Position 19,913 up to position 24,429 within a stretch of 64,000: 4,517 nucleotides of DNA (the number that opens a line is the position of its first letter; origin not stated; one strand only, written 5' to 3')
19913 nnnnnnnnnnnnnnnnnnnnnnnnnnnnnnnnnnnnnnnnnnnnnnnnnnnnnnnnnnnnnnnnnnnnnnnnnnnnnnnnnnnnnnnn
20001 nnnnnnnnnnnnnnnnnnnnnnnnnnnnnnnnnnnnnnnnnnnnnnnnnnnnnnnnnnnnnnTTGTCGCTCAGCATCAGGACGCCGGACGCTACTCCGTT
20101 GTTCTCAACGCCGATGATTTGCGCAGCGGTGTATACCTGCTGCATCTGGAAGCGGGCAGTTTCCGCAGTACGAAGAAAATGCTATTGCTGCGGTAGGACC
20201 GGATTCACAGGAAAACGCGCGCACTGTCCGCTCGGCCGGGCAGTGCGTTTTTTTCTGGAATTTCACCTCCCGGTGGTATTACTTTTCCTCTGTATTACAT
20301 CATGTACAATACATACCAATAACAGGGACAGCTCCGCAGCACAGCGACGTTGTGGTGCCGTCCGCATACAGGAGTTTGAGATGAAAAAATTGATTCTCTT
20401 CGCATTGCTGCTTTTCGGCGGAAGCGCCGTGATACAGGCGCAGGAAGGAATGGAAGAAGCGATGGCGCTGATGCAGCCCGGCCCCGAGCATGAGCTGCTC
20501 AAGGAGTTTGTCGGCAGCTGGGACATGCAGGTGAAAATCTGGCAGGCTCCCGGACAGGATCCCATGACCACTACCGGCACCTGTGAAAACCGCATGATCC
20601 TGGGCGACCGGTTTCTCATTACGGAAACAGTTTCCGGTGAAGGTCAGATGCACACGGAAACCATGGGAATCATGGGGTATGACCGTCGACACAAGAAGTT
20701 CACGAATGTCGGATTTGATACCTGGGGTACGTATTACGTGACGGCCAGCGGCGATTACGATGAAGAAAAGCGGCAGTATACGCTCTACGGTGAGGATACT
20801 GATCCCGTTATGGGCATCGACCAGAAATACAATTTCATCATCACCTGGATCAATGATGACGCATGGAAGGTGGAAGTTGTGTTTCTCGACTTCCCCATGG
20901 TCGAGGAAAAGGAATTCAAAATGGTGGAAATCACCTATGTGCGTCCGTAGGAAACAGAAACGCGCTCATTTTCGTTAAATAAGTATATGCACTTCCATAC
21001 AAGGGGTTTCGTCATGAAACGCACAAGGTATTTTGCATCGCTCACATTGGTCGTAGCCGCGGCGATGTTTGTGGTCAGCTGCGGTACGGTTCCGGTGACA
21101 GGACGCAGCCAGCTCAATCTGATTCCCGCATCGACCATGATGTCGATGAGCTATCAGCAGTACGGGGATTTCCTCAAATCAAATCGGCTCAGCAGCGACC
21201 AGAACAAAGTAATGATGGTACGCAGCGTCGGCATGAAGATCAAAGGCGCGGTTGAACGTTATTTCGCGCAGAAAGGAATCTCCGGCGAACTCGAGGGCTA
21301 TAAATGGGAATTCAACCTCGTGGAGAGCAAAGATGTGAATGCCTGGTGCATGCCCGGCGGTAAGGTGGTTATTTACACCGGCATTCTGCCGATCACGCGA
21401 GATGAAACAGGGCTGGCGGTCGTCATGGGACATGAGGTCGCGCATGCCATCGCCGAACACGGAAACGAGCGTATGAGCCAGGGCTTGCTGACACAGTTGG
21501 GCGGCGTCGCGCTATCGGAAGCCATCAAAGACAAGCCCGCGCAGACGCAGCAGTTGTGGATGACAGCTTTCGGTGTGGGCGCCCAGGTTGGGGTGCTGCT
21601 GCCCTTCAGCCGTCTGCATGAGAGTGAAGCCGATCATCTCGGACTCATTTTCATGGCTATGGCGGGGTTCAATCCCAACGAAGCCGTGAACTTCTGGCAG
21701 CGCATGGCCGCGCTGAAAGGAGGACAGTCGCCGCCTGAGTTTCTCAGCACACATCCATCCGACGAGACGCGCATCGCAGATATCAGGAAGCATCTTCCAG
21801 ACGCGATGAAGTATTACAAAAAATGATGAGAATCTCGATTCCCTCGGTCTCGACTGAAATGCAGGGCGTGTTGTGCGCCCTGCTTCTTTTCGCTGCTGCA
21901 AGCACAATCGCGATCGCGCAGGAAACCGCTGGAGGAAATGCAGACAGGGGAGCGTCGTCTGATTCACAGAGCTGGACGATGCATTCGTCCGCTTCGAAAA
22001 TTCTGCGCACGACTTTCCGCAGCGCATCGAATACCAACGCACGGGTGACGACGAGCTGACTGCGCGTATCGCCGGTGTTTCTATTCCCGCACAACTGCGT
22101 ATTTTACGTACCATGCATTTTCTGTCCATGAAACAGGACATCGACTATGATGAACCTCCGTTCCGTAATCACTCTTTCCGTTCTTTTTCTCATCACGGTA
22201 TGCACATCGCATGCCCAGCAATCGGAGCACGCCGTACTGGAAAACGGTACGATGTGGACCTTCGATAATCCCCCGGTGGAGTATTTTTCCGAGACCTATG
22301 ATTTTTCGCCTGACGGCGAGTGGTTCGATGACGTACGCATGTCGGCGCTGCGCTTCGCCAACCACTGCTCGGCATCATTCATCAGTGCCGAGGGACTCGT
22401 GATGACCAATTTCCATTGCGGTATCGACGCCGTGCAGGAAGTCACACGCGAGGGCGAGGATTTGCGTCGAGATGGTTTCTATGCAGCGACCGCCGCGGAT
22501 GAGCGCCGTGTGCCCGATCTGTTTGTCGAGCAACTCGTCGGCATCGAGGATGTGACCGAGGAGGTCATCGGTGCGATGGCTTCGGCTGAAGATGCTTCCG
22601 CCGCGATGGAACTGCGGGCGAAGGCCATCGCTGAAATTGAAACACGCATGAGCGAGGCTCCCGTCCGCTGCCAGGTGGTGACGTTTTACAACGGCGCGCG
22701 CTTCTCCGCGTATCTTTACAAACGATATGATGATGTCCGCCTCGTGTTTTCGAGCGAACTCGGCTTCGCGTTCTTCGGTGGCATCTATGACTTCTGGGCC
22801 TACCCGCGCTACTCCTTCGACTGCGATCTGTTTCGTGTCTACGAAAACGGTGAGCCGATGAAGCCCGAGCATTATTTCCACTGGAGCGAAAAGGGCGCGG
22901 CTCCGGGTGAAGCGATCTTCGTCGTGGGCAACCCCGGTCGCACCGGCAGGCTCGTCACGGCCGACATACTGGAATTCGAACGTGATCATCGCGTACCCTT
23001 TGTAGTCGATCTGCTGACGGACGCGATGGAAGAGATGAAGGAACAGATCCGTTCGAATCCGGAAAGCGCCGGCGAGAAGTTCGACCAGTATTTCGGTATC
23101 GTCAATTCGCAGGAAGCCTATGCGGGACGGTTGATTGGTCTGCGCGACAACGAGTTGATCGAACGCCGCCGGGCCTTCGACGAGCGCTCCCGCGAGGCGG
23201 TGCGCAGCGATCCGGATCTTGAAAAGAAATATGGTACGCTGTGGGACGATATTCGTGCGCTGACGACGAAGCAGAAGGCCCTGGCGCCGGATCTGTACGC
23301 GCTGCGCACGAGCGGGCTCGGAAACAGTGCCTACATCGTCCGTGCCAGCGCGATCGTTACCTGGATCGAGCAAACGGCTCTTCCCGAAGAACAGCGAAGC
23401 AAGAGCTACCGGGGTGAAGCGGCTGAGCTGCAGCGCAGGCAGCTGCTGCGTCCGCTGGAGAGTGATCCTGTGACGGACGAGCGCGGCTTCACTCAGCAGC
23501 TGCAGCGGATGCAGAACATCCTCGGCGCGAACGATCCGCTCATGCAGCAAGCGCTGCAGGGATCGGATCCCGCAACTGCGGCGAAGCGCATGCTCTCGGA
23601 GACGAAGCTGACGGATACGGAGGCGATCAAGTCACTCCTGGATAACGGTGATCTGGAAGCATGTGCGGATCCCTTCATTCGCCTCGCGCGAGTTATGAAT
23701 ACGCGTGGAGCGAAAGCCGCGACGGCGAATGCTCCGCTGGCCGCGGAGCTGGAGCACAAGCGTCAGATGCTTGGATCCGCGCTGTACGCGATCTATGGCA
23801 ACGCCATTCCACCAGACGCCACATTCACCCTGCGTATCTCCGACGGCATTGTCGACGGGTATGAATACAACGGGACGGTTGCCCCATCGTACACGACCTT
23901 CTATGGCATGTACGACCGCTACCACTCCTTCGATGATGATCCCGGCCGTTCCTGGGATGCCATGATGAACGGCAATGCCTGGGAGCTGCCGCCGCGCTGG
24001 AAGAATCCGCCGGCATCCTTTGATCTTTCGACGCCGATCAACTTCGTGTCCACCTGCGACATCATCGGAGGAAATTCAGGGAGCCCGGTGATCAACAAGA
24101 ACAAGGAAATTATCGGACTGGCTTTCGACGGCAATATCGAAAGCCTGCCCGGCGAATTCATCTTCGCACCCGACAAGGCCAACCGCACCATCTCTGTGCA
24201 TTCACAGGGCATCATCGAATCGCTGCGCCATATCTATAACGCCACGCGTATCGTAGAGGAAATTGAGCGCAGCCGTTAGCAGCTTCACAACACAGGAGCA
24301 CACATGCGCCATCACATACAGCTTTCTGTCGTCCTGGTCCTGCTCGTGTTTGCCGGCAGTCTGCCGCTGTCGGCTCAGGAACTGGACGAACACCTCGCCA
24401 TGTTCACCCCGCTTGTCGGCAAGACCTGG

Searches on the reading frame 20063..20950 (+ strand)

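Call 9: search_protein_families(library=pfam, proteins=[window:20063-20950:+], max_evalue=0.001)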
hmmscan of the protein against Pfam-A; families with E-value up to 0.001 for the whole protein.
window:20063-20950:+ (295 aa): 1 family
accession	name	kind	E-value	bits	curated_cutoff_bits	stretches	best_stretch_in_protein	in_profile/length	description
PF07617.17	DUF1579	-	1.1e-30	107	25.2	1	138-294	1-155/155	Protein of unknown function (DUF1579)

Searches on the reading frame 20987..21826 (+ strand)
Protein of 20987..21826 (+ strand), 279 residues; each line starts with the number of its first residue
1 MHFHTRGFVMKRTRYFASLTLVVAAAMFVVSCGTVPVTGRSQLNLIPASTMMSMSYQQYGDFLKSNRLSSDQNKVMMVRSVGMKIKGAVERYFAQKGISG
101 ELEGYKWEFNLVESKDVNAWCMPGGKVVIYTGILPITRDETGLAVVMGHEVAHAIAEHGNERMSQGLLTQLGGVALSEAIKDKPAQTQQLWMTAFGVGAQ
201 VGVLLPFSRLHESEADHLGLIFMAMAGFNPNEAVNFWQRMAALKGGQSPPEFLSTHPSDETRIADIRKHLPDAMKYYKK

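Call 9: search_protein_families(library=pfam, proteins=[window:20987-21826:+], max_evalue=0.001)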
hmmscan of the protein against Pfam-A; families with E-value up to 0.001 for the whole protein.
window:20987-21826:+ (279 aa): 1 family
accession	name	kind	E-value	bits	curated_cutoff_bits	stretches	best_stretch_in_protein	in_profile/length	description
PF01435.24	Peptidase_M48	-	4.4e-34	118.4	20.3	1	88-268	10-184/186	Peptidase family M48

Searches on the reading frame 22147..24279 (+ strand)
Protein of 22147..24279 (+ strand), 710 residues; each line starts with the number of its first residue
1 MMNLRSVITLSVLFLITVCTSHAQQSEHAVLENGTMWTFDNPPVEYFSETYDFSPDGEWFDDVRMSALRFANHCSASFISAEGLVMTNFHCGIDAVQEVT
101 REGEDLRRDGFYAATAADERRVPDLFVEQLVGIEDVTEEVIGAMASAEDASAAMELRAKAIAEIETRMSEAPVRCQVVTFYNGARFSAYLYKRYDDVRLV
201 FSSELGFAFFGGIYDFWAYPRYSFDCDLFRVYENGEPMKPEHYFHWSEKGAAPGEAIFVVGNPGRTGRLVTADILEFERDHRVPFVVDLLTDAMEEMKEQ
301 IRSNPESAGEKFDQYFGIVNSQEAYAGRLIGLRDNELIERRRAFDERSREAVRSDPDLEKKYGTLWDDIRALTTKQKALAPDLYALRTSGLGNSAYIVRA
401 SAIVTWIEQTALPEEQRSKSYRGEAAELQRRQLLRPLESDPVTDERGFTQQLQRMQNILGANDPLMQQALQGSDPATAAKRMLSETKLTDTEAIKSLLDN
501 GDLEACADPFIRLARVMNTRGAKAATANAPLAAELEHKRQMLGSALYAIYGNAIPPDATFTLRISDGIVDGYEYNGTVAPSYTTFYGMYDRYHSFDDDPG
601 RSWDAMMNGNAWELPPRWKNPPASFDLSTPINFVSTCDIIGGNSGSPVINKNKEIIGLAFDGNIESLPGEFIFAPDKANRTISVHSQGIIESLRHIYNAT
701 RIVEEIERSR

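Call 9: search_protein_families(library=pfam, proteins=[window:22147-24279:+], max_evalue=0.001)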
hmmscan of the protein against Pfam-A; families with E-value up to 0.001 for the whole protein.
window:22147-24279:+ (710 aa): 3 families
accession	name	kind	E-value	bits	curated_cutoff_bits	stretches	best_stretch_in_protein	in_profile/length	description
PF10459.15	Peptidase_S46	-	1.5e-167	559.8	22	1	33-707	3-697/698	Peptidase S46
PF13365.12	Trypsin_2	-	7.7e-07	30.4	27.6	0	633-658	119-144/144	Trypsin-like peptidase domain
PF00949.27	Peptidase_S7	-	0.00066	20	20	0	636-662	90-116/131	Peptidase S7, Flavivirus NS3 serine protease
